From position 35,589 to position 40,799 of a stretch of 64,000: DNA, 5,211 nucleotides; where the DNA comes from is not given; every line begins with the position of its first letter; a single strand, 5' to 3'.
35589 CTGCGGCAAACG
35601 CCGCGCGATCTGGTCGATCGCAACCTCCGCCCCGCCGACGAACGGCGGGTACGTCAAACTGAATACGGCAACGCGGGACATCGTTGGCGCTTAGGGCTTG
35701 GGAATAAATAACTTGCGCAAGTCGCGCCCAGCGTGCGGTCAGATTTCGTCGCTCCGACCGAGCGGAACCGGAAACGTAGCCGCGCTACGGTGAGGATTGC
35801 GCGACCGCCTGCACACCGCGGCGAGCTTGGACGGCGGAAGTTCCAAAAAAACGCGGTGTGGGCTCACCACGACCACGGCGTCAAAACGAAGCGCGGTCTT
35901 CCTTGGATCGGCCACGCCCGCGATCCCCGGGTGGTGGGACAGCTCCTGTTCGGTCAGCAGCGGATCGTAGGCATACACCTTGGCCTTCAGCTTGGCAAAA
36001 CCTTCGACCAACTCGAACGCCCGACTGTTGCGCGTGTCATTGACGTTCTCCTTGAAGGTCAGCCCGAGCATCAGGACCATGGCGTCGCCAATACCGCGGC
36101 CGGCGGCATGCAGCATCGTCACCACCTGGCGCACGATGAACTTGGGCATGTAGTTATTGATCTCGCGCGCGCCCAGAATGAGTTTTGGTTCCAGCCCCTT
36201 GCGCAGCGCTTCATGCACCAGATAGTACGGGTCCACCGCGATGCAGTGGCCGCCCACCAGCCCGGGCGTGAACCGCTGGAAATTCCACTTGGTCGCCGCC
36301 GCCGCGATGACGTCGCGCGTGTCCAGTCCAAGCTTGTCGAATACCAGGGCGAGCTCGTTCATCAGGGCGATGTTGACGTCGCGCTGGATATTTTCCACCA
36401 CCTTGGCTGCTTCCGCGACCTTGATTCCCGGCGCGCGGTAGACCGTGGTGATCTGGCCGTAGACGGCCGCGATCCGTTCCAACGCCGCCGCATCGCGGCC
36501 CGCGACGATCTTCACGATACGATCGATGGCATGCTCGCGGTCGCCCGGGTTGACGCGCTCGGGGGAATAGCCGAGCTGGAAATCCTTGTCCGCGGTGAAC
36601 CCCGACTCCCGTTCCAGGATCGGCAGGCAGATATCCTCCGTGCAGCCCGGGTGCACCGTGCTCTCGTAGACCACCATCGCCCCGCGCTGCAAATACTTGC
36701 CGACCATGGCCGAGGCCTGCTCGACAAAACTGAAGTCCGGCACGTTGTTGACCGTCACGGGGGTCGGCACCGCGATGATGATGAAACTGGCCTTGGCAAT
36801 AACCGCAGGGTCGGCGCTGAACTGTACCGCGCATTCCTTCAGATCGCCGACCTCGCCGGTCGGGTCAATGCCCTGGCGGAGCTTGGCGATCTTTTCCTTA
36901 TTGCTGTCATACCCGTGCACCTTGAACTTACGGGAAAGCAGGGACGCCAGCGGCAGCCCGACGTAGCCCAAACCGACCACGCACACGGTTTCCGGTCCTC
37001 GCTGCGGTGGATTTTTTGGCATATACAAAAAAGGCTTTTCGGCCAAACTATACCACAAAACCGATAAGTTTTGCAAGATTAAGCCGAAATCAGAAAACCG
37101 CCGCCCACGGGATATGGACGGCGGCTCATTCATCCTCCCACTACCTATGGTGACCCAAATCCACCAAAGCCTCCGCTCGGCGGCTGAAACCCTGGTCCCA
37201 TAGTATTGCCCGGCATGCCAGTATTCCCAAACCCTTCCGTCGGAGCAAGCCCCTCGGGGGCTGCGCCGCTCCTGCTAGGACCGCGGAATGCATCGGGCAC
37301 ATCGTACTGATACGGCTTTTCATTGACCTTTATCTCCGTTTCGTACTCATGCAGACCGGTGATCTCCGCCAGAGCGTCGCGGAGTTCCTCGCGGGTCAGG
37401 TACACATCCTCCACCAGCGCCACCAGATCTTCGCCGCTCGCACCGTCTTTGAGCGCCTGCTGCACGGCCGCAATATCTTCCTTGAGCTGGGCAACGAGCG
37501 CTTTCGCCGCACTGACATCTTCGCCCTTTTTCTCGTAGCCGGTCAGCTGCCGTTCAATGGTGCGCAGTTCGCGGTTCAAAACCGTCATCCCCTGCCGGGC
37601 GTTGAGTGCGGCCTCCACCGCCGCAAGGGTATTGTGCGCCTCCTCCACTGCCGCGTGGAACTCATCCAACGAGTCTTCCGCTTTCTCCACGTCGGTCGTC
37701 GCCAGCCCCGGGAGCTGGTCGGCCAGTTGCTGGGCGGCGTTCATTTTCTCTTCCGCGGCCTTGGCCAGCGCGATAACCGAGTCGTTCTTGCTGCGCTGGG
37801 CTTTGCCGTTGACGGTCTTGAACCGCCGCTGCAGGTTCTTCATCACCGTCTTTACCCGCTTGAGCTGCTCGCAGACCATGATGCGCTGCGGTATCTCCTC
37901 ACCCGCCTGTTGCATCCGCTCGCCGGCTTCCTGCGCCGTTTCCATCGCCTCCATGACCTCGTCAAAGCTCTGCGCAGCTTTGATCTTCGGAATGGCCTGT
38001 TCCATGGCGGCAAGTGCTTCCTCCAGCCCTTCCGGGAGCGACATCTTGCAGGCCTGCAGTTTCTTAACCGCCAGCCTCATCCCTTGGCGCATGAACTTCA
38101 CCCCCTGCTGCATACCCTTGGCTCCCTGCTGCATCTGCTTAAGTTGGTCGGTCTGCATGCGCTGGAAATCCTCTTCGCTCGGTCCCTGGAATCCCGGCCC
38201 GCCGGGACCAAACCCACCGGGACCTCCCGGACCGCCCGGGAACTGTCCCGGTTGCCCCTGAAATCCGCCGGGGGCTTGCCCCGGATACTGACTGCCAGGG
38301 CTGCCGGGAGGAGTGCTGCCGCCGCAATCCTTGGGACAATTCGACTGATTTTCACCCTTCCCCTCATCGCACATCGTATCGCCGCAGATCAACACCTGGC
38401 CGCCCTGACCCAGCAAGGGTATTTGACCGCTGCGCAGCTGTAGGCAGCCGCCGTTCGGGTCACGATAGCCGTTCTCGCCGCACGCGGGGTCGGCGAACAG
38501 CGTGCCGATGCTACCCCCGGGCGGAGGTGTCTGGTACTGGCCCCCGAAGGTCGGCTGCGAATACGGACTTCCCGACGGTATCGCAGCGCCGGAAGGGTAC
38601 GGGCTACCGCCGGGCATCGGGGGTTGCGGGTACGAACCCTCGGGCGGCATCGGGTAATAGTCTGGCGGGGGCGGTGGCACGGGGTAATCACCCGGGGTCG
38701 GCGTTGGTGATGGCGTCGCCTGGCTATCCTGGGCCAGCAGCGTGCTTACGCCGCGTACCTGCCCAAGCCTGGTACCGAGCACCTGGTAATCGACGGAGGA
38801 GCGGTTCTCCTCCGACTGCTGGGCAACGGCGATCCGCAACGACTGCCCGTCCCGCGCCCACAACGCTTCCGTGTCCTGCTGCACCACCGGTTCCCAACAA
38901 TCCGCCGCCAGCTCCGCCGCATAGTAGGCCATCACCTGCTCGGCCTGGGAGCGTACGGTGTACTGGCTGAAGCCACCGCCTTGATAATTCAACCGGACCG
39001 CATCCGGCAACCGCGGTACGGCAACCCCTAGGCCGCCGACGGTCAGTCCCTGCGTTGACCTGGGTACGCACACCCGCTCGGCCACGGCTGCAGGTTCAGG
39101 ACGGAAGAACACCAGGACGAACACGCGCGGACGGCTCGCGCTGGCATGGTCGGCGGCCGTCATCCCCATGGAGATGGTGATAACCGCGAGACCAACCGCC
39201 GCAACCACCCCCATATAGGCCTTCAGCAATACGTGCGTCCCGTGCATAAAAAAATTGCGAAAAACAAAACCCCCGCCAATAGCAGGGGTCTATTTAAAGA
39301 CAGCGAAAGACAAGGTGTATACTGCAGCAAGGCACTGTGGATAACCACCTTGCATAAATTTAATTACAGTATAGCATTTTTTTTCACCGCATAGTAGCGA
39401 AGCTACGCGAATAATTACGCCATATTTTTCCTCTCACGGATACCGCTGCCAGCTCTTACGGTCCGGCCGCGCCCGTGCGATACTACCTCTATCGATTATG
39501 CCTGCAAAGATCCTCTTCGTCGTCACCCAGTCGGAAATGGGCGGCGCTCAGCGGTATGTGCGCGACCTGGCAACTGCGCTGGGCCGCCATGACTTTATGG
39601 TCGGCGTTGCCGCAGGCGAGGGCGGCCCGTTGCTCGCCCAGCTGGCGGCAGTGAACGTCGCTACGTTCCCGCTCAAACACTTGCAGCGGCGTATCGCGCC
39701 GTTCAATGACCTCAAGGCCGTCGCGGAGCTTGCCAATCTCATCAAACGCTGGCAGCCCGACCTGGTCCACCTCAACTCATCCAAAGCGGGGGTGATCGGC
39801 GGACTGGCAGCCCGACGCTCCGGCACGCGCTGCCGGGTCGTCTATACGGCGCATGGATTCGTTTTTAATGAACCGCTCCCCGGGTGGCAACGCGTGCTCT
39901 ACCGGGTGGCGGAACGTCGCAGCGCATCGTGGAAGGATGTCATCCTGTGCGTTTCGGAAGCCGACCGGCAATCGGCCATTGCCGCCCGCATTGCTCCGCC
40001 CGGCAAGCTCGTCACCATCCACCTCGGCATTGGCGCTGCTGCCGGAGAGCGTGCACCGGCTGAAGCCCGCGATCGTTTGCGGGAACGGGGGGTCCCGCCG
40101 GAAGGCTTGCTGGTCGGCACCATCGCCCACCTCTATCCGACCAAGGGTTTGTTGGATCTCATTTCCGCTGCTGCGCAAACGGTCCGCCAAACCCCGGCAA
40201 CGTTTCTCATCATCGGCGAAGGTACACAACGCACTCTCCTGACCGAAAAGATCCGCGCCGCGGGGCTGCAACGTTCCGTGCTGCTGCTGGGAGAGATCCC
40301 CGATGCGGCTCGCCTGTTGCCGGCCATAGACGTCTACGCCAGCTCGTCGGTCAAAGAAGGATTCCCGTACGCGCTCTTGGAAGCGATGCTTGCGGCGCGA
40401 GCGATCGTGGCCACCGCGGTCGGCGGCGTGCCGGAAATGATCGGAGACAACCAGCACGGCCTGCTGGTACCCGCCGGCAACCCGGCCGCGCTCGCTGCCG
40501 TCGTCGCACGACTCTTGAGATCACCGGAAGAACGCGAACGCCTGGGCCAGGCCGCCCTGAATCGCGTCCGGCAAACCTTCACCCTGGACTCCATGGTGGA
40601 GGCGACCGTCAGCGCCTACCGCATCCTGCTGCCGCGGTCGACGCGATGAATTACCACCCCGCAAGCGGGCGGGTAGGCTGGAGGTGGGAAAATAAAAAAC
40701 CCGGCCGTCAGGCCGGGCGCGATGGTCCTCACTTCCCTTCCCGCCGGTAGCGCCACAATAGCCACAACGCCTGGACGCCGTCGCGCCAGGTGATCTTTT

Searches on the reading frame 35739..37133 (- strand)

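Call 8: search_protein_families(library=pfam, proteins=[window:35739-37133:-], max_evalue=0.001)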
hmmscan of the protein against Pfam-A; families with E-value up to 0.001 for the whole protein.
window:35739-37133:- (464 aa): 4 families
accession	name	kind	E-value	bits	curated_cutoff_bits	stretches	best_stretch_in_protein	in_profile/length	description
PF03721.20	UDPG_MGDP_dh_N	-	4e-32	111.7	27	1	49-219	2-181/187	UDP-glucose/GDP-mannose dehydrogenase family, NAD binding domain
PF00984.24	UDPG_MGDP_dh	-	5.4e-25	87.8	25.4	1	239-327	2-93/94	UDP-glucose/GDP-mannose dehydrogenase family, central domain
PF03720.21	UDPG_MGDP_dh_C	-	1.3e-18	67.7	30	1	354-441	1-89/103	UDP-glucose/GDP-mannose dehydrogenase family, UDP binding domain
PF03446.21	NAD_binding_2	-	3.1e-06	27.7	21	1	50-168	2-103/161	NAD binding domain of 6-phosphogluconate dehydrogenase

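Call 27: search_protein_families(library=ncbifam, proteins=[window:35739-37133:-], max_evalue=1e-10)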
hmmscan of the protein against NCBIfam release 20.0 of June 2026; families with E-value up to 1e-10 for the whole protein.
window:35739-37133:- (464 aa): 6 families
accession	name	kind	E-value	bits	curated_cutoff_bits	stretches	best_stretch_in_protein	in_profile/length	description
TIGR03026.1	NDP-sugDHase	subfamily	1.8e-110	369.5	189.8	1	49-438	2-400/413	nucleotide sugar dehydrogenase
NF011729.0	PRK15182.1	equivalog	2.8e-107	359.1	592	1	50-431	9-393/425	Vi polysaccharide biosynthesis UDP-N-acetylglucosamine C-6 dehydrogenase TviB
NF040825.1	UDPMaNacDH_Arch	equivalog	3.8e-58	197.3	750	1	50-442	3-390/418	UDP-N-acetyl-D-mannosamine dehydrogenase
NF008286.0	PRK11064.1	equivalog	9.9e-56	189.1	459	1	48-436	4-406/420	UDP-N-acetyl-D-mannosamine dehydrogenase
NF041297.1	UDPGDh_AglM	equivalog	2.1e-41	142.2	670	1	50-426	3-392/429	UDP-glucose 6-dehydrogenase AglM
NF047673.2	TeichurnBiosyTuaD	equivalog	1.7e-28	100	700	1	50-396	4-356/439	UDP-glucose 6-dehydrogenase TuaD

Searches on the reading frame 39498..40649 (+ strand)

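Call 9: search_protein_families(library=pfam, proteins=[window:39498-40649:+], max_evalue=0.001)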
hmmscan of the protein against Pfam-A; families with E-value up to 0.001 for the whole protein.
window:39498-40649:+ (383 aa): 6 families
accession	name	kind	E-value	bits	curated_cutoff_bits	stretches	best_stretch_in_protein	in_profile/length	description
PF00534.26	Glycos_transf_1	-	1.3e-31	109.8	26.4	1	198-354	10-170/172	Glycosyl transferases group 1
PF13692.12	Glyco_trans_1_4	-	1.7e-30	106.6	27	1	206-341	4-141/142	Glycosyl transferases group 1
PF13439.12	Glyco_transf_4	-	2.6e-25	89.8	28.5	1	14-178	1-166/170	Glycosyltransferase Family 4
PF13579.12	Glyco_trans_4_4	-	2.8e-23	83.5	29.7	1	15-177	1-158/158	Glycosyl transferase 4-like domain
PF13477.12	Glyco_trans_4_2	-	1.7e-11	44.9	23.4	1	4-141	1-131/139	Glycosyl transferase 4-like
PF13524.12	Glyco_trans_1_2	-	2e-05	25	25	1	286-368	60-140/144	Glycosyl transferase-like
